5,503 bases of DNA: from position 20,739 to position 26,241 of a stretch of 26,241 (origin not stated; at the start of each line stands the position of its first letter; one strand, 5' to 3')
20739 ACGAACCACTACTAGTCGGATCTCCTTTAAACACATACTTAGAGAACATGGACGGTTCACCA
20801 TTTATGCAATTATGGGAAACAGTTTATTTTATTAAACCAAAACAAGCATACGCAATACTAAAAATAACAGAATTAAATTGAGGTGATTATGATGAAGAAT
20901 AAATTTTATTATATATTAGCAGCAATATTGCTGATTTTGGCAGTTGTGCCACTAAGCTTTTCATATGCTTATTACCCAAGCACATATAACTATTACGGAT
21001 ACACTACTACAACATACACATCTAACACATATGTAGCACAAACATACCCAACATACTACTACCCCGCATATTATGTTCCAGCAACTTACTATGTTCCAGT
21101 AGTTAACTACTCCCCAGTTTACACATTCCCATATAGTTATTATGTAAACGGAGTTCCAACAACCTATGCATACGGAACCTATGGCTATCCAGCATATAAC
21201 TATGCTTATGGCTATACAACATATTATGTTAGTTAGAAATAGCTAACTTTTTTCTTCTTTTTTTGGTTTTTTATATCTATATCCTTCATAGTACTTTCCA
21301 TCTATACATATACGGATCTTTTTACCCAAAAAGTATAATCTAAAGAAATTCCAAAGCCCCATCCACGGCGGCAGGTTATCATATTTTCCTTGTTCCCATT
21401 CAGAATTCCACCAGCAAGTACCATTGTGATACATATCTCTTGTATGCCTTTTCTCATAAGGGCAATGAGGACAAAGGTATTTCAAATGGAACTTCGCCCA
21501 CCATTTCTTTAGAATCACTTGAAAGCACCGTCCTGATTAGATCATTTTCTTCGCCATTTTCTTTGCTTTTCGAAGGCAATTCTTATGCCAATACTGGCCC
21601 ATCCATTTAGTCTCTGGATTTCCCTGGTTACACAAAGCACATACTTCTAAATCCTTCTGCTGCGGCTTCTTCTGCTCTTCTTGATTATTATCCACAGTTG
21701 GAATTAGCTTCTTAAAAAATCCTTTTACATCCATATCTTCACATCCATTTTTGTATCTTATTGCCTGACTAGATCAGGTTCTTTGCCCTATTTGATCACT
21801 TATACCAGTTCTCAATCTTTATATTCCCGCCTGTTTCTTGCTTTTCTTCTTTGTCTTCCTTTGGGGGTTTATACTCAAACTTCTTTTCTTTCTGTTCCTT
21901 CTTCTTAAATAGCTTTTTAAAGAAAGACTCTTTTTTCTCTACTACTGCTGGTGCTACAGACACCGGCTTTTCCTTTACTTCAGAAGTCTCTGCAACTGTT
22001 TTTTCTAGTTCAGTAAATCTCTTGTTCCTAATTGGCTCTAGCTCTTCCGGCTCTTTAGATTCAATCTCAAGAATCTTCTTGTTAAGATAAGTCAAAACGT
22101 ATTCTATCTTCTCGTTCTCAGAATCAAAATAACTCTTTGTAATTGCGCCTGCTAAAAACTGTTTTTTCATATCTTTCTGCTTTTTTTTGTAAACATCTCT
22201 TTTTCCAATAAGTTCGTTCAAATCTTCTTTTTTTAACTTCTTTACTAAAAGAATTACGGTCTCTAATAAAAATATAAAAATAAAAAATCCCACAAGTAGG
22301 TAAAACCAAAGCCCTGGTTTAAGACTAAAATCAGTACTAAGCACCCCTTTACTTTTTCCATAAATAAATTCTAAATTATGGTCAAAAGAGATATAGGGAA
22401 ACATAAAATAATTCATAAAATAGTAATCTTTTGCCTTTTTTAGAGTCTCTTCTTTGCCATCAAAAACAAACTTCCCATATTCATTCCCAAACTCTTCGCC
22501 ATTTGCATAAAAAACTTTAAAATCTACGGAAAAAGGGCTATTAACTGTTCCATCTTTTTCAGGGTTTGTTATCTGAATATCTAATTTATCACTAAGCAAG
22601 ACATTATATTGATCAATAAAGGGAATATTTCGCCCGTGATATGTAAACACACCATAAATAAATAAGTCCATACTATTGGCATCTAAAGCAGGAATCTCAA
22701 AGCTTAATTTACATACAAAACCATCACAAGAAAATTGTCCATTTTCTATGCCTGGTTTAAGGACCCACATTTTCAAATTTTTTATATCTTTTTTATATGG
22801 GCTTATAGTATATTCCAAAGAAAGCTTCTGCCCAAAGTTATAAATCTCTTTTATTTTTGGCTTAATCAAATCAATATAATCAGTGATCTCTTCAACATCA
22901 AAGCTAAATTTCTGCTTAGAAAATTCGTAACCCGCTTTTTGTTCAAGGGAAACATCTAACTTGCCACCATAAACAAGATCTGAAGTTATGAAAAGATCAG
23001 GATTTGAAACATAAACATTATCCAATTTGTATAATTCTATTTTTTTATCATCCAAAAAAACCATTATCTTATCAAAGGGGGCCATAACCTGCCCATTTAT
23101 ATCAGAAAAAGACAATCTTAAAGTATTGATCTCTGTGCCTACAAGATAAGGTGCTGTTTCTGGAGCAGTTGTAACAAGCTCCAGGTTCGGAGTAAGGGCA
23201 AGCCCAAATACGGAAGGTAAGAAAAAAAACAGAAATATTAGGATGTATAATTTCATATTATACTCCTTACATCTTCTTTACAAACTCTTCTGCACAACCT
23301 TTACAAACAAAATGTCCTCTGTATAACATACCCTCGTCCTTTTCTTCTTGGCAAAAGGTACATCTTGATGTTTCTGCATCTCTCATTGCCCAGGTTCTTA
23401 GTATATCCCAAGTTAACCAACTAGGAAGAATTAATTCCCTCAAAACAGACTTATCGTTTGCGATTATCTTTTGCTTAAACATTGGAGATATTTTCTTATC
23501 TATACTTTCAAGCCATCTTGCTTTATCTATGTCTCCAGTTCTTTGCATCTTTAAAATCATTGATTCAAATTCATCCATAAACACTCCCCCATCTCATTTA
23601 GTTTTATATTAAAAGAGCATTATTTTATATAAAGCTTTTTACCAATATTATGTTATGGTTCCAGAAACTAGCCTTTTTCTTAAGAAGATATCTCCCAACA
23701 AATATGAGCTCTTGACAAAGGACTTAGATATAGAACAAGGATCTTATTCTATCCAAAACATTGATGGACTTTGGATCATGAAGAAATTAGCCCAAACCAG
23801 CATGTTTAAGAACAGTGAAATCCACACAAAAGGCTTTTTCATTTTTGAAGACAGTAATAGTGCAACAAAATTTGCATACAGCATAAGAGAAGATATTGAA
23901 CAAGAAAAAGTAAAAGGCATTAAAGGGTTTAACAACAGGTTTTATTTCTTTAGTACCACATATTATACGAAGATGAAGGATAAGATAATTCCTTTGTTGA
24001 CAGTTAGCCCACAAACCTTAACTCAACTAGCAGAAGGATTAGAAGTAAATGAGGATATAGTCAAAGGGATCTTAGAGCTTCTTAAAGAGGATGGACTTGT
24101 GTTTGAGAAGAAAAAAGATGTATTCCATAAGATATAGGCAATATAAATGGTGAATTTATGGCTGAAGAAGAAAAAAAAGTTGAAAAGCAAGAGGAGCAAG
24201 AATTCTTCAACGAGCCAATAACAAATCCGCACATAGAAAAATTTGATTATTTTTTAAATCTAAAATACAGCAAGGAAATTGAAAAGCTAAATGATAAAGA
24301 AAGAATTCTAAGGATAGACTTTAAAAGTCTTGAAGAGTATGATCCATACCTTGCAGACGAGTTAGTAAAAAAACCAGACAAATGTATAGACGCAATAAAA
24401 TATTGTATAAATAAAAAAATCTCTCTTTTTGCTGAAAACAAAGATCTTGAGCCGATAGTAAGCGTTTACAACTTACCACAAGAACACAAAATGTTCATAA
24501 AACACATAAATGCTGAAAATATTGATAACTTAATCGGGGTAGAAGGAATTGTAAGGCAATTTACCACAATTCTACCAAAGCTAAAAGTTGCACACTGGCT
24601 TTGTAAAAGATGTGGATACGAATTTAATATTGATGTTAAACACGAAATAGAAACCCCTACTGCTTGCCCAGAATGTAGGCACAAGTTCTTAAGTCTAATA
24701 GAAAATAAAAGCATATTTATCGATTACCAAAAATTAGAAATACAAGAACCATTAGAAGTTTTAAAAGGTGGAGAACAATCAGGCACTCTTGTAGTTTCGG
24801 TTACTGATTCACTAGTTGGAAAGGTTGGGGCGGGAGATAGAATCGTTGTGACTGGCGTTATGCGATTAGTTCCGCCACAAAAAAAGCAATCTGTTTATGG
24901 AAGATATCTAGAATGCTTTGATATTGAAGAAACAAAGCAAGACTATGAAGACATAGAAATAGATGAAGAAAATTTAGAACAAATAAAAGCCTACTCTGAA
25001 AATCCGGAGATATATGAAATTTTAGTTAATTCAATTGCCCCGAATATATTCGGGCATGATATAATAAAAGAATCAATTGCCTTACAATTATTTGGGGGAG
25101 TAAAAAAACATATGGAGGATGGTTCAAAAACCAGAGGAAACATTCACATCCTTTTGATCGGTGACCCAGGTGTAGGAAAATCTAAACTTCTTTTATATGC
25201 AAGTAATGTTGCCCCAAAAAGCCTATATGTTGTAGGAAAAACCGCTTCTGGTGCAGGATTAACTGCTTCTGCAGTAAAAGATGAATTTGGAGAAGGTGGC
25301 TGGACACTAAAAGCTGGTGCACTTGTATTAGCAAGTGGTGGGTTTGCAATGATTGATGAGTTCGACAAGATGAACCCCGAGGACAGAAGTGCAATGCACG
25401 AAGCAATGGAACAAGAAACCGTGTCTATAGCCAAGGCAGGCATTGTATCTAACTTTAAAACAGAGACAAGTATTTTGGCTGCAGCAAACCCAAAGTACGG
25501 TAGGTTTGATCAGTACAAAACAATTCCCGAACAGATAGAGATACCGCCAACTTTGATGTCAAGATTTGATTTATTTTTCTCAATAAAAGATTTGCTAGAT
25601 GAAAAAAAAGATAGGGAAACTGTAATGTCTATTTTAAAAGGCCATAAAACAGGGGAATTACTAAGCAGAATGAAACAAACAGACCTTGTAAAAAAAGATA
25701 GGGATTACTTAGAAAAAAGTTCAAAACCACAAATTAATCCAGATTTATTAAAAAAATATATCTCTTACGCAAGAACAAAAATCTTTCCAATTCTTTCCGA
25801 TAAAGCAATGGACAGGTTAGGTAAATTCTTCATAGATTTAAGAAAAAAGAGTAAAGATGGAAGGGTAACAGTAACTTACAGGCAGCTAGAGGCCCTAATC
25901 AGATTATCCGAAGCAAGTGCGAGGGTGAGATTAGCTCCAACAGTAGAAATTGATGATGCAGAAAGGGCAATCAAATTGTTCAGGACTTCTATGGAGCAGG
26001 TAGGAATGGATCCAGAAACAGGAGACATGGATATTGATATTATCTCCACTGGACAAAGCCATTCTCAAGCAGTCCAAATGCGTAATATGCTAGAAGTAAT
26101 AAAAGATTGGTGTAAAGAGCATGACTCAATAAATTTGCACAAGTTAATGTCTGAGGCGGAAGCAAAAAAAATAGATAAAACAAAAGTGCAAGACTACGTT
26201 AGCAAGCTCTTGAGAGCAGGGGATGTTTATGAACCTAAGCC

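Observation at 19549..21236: Leaderless three-gene operon of secreted proteins: two diverged paralogs ending in LKITELN plus a charge-free protein that is about one-third tyrosine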

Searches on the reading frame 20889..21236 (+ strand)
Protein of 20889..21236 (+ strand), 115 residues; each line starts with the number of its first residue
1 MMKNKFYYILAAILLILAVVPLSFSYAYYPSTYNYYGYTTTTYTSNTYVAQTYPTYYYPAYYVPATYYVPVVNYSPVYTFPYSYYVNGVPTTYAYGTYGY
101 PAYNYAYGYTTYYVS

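Call 6: search_protein_families(library=pfam, proteins=[window:20889-21236:+], max_evalue=0.1)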
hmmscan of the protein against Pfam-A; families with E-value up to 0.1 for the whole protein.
window:20889-21236:+ (115 aa): 0 families

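Call 23: find_homologous_proteins(query=window:20889-21233:+, max_evalue=10)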
Query window:20889-21233:+ (115 aa): 2 proteins with E <= 10 among 56 candidates.
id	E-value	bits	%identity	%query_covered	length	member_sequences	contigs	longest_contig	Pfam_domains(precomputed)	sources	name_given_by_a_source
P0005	1.0e-49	186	87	99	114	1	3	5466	-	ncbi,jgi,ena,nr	ncbi:MAG: hypothetical protein COT55_02295 [Candidatus Diapherotrites archaeon CG09_land_8_20_14_0_1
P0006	2.5e-10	59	48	92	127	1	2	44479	-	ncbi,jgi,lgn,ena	-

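Call 25: find_encoding_contigs(protein=P0005, flank=10000)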
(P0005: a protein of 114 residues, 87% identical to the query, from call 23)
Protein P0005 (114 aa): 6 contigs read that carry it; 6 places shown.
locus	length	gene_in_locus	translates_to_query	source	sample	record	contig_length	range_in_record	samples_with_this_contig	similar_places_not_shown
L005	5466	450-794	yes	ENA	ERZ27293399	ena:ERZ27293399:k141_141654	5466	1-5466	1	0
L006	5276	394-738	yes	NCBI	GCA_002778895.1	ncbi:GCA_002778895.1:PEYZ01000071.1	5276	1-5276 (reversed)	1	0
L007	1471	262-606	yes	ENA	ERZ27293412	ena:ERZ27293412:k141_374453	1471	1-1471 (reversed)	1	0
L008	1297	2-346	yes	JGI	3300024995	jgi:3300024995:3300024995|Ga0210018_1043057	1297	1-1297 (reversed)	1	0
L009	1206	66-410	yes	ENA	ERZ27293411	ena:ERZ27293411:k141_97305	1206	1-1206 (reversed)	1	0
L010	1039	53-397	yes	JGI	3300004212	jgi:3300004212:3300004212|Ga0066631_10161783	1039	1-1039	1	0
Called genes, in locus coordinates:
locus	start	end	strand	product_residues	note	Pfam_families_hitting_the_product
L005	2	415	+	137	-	?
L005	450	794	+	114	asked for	-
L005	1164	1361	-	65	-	-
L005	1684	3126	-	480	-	-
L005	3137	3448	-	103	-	PF10764:Gin (weak)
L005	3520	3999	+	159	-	-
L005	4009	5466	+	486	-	?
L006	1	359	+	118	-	?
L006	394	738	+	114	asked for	-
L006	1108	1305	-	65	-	-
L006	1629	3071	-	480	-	-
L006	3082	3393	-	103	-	PF10764:Gin (weak)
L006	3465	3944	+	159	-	-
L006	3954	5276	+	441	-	PF14551:MCM_N (faint), PF17207:MCM_OB, PF00493:MCM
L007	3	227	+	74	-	?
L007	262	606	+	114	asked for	-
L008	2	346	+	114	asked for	?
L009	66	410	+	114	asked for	-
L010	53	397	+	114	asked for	-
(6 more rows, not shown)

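Call 26: find_encoding_contigs(protein=P0006, flank=10000)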
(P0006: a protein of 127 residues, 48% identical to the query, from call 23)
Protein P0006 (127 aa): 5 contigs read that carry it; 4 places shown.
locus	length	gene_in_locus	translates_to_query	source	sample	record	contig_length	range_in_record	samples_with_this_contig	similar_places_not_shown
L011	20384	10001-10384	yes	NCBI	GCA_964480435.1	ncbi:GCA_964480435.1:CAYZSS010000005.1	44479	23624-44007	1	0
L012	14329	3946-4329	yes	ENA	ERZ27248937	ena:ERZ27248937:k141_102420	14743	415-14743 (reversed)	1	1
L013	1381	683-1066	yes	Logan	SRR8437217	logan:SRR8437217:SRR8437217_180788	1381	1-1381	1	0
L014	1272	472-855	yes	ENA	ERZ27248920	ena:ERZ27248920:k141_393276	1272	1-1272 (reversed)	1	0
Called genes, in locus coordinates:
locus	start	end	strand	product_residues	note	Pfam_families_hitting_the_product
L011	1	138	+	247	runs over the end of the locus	PF01163:RIO1, PF06293:Kdo (weak)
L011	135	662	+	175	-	PF00013:KH_1 (weak), PF22675:KH-I_KHDC4-BBP (faint), PF21800:KH_KRR1_2nd, PF22891:KH_PNO1_2nd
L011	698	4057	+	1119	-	PF14890:Intein_splicing, PF14528:LAGLIDADG_3 (weak), PF09239:Topo-VIb_trans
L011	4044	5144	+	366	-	PF04406:TP6A_N, PF20768:Topo_VI_alpha (weak), PF21180:TOP6A-Spo11_Toprim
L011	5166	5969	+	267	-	-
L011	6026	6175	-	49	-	-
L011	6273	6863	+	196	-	PF01470:Peptidase_C15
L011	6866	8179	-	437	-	-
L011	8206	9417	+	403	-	PF12705:PDDEXK_1, PF01930:Cas_Cas4 (faint)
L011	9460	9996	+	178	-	-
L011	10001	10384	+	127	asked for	-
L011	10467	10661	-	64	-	-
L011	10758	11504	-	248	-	-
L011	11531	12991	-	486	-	-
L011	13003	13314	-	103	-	PF10764:Gin (weak)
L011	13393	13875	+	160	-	-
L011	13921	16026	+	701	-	PF17207:MCM_OB, PF00493:MCM, PF07728:AAA_5, PF01078:Mg_chelatase (weak), PF17855:MCM_lid, PF21100:WHD_MCM (weak)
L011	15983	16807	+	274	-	PF06550:SPP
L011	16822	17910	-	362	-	PF04055:Radical_SAM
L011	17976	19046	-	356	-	PF21088:MS_channel_1st (weak), PF00924:MS_channel_2nd, PF21082:MS_channel_3rd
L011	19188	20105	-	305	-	-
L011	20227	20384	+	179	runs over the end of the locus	PF00352:TBP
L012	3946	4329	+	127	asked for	-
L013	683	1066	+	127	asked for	-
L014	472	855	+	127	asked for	-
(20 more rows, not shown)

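Call 59: find_related_loci(query=A5, collection=genome_contigs, flank=6000)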
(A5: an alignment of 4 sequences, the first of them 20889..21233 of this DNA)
Query A5 (115 aa) in genome_contigs; peptide patterns used: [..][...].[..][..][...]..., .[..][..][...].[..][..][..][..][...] (x = any residue, [..] = any of these).
81 stretches matched a pattern; 2 encode a relative of the query (tblastn E <= 1e-3); 2 distinct loci.
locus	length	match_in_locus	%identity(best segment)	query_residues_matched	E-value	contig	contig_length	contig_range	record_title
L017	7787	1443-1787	83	1-115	4e-36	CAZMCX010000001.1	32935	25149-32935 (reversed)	MAG TPA_asm: uncultured archaeon isolate binchicken_co387_141 genome assembly, contig: NODE_870_length_32935_cov_21.1109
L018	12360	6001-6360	48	2-107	4e-15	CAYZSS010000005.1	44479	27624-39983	MAG TPA_asm: uncultured archaeon isolate SRP178699_co1_638 genome assembly, contig: NODE_760_length_44479_cov_6.750428,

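Call 65: predict_structure(alignment_id=A7)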
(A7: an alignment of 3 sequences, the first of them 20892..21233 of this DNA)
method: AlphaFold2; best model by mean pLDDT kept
length: 114 residues; sequences in the alignment: 3
mean_pLDDT: 39.6   pTM: 0.19
mean pLDDT of the five models: 39.6, 38.4, 36.6, 36.2, 36.1
residues with pLDDT >= 90: 0; 70-90: 15; 50-70: 9; < 50: 90
segments of 3 or more residues with pLDDT < 50: 25-114
pLDDT, mean of each block of 10 residues (from residue 1): 78 76 47 31 28 28 29 31 33 31 28 26
secondary structure, 60 per line:
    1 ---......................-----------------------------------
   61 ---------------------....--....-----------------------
elements in order: H4-25 E82-85 E88-91
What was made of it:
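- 20889..21236 (+): P3: Tyr-rich protein (115 aa; likely true start 20892). The N-terminal signal or anchor is aa 1-27, with predicted cleavage at SYA|YYPS. The mature part is 88 aa: 35% Tyr, 18% Thr, 10% Pro, 10% Val, no charged residue, and a conserved NYS sequon. AF2 predicts only the N-terminal helix with confidence and leaves the rest disordered (call 65).
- Closest known: Bacterial and archaeal functional amyloid subunits. Same: P3 is rich in beta-formers (63% Y/T/V) broken by P/G/N, and is disordered as a monomer (call 65).
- P3 as a monomer is predicted disordered (pLDDT 30 outside the N-terminal helix; call 65). AF2 predicts one confident helix over residues 4-25 (call 65). The sequence is low-complexity and AF2 predicts disorder (call 65).
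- Tried and rejected: Disordered, so no fold search was attempted (call 65).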

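Call 72: find_related_loci(query=A7, collection=metagenome_contigs, flank=6000)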
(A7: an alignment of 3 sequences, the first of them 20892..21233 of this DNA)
Query A7 (114 aa) in metagenome_contigs; peptide patterns used: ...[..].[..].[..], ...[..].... (x = any residue, [..] = any of these).
323 stretches matched a pattern; 4 encode a relative of the query (tblastn E <= 1e-3); 4 distinct loci.
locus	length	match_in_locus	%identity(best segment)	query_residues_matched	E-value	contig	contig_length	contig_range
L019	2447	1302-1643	85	1-114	2e-39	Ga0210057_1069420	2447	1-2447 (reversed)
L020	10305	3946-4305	48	1-106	4e-15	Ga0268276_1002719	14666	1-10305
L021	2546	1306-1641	65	1-114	1e-13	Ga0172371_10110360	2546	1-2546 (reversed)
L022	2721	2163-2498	65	1-114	1e-13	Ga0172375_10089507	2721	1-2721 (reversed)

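Call 76: search_protein_families(library=ncbifam, proteins=[window:20889-21233:+, L011:9460-9993:+], max_evalue=1)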
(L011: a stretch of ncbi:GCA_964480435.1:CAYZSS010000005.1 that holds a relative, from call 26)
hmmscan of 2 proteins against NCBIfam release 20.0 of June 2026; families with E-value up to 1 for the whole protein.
window:20889-21233:+ (115 aa): 0 families

L011:9460-9993:+ (178 aa): 1 family
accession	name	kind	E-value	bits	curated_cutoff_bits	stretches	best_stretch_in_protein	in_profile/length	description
NF049880.1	FvfA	exception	0.034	14.6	130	1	5-50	6-51/130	Francisella virulence factor A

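Call 77: search_solved_structures(query=A5, max_evalue=10)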
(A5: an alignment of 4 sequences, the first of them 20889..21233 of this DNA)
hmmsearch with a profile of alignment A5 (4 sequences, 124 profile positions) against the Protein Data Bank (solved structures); distinct sequences matched with E-value up to 10: 1.
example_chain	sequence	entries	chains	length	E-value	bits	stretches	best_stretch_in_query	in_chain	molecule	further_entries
7v5j_E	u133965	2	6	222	0.22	15.6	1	18-82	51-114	0722 H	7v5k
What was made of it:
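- Closest known: Bacterial and archaeal functional amyloid subunits. Different: No homology in Pfam, NCBIfam or PDB sequences (calls 6, 76, 77).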

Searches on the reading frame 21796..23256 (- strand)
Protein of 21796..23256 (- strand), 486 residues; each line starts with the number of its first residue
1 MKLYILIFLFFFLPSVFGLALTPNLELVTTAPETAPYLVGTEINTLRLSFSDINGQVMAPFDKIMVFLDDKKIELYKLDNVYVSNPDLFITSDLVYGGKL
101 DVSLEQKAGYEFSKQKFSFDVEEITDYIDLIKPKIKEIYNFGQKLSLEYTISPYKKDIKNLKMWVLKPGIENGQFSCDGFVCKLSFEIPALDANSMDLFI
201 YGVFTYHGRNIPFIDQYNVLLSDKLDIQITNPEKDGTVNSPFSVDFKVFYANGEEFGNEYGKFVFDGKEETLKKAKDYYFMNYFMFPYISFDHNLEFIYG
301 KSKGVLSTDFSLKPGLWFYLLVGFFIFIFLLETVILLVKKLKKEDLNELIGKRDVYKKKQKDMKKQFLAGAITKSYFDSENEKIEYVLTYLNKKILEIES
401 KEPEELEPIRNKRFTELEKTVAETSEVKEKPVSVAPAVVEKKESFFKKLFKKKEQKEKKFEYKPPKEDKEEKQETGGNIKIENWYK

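Call 6: search_protein_families(library=pfam, proteins=[window:21796-23256:-], max_evalue=0.1)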
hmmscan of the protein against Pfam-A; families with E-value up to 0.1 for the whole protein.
window:21796-23256:- (486 aa): 0 families

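Call 76: search_protein_families(library=ncbifam, proteins=[window:21796-23256:-], max_evalue=1)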
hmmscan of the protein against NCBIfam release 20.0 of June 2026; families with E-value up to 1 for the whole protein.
window:21796-23256:- (486 aa): 1 family
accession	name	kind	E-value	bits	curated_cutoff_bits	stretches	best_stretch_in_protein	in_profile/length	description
NF045846.1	MSC0882_dom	subfamily_domain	0.02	14.1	60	1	303-365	150-209/244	MSC_0882 family membrane protein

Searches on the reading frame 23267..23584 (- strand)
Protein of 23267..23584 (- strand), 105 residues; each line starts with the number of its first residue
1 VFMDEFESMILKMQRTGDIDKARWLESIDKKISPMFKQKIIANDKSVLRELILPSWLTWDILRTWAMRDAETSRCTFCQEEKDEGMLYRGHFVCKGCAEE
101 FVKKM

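Call 6: search_protein_families(library=pfam, proteins=[window:23267-23584:-], max_evalue=0.1)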
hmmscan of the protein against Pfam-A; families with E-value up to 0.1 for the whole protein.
window:23267-23584:- (105 aa): 2 families
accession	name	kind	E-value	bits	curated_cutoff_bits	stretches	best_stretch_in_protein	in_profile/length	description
PF10764.14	Gin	-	1.1e-05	25.7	27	1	75-103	1-29/45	Inhibitor of sigma-G Gin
PF13920.12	zf-C3HC4_3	-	0.012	15.8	27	1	73-101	3-33/49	Zinc finger, C3HC4 type (RING finger)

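Call 76: search_protein_families(library=ncbifam, proteins=[window:23267-23584:-], max_evalue=1)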
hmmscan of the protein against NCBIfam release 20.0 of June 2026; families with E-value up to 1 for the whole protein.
window:23267-23584:- (105 aa): 0 families

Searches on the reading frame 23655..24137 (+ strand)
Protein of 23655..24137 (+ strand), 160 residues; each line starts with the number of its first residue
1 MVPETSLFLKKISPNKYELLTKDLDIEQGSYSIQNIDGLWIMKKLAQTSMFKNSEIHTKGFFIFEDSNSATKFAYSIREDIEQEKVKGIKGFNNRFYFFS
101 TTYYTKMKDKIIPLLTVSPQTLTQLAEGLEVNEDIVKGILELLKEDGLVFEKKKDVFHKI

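Call 6: search_protein_families(library=pfam, proteins=[window:23655-24137:+], max_evalue=0.1)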
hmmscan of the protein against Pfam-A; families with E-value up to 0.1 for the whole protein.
window:23655-24137:+ (160 aa): 4 families
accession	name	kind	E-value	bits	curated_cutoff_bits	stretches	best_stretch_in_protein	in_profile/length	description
PF24270.1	HTH_Cmi2_C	-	0.0055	17.4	27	1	107-153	76-122/125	Cmi2, C-terminal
PF21100.3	MCM_C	-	0.022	15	27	1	124-160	29-64/64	MCM protein C-terminal winged helix-turn-helix domain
PF07765.17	KIP1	-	0.051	14.2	33.9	1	118-159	9-50/74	KIP1-like protein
PF01022.26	HTH_5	-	0.073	13.4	22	0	110-149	6-45/47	Bacterial regulatory protein, arsR family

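Call 76: search_protein_families(library=ncbifam, proteins=[window:23655-24137:+], max_evalue=1)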
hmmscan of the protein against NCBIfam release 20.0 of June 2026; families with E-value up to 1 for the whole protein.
window:23655-24137:+ (160 aa): 2 families
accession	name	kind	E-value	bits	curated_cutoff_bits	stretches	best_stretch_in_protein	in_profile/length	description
TIGR04543.1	ketoArg_3Met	equivalog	0.0044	16.2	425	1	95-155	13-74/336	2-ketoarginine methyltransferase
NF001061.0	PRK00117.5-1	equivalog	0.078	12.6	264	1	111-149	91-132/246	recombination regulator RecX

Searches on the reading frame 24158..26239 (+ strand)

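Call 96: search_protein_families(library=pfam, proteins=[window:24158-26239:+], max_evalue=0.001)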
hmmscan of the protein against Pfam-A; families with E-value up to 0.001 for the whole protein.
window:24158-26239:+ (694 aa): 8 families
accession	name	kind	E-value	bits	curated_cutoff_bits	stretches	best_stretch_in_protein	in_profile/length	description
PF00493.29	MCM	-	3.8e-88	294.8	23.3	1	273-495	2-223/224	MCM P-loop domain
PF17207.9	MCM_OB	-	4.1e-27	94.9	24.8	1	114-238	2-125/126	MCM OB domain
PF17855.7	MCM_lid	-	1.2e-26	93.5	27.4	1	529-612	1-87/87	MCM AAA-lid domain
PF01078.27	Mg_chelatase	-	5.5e-09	36.2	20.3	1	380-446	93-159/207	Magnesium chelatase, subunit ChlI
PF07728.20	AAA_5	-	6e-08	33.2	22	1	330-447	1-125/139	AAA domain (dynein-related subfamily)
PF14551.11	MCM_N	-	9.4e-06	26.4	24.9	1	32-87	7-72/95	MCM N-terminal domain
PF14311.12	DUF4379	-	0.00035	21.2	24.5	1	144-175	25-55/56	Probable Treble clef zinc finger domain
PF07726.17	AAA_3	-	0.00044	20.6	27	0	330-445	1-112/131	ATPase family associated with various cellular activities (AAA)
